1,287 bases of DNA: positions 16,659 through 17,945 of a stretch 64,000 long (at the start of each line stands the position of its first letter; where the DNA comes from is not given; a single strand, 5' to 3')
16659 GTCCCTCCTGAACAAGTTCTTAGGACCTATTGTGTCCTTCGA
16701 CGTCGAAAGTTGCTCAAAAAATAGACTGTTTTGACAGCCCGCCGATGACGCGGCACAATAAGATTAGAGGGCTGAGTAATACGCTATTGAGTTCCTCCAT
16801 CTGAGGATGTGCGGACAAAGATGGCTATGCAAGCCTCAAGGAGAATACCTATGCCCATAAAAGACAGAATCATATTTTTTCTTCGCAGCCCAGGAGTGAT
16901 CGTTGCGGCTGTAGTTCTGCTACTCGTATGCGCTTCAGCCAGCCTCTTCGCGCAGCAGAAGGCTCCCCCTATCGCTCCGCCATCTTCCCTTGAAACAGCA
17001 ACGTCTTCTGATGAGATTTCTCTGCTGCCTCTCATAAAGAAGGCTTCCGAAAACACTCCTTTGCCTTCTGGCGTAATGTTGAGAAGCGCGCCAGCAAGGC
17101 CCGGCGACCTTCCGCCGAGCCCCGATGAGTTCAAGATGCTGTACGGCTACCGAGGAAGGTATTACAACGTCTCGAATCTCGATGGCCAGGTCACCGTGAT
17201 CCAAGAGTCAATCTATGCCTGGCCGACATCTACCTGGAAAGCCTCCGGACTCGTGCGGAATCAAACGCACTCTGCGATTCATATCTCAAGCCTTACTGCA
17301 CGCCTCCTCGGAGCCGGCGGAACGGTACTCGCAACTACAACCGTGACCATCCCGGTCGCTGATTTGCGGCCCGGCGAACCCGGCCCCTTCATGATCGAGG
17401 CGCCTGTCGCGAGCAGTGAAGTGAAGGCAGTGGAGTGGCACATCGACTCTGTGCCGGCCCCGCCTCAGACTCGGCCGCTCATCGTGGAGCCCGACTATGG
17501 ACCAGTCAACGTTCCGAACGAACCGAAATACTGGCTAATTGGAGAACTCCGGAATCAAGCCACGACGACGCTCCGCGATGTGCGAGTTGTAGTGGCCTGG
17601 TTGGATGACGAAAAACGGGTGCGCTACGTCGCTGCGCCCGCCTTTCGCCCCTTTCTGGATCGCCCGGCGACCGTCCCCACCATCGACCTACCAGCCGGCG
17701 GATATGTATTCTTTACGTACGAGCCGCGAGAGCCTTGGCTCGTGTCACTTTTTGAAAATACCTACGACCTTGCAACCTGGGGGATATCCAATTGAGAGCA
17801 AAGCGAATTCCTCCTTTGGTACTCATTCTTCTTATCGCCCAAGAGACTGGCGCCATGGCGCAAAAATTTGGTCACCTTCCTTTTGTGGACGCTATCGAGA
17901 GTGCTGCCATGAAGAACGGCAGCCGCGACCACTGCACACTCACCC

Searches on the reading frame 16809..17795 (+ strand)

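Call 13: search_protein_families(library=pfam, proteins=[window:16809-17795:+], max_evalue=0.001)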
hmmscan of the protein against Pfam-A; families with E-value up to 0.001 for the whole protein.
window:16809-17795:+ (328 aa): 0 families

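Call 51: search_protein_families(library=ncbifam, proteins=[window:16809-17795:+], max_evalue=0.01)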
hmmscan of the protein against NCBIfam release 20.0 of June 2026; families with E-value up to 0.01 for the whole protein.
window:16809-17795:+ (328 aa): 2 families
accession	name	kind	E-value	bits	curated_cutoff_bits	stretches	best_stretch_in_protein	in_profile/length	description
NF038353.1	FxLYD_dom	domain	7e-10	38.7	23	1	145-208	6-67/71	FxLYD domain-containing protein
TIGR04398.1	SLAP_DUP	domain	0.0004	20.4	28.5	1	126-196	33-103/125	SLAP domain-containing protein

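Call 101: search_protein_families(library=padloc, proteins=[window:16809-17795:+], max_evalue=0.001)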
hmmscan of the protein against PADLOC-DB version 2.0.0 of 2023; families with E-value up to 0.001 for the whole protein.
window:16809-17795:+ (328 aa): 0 families
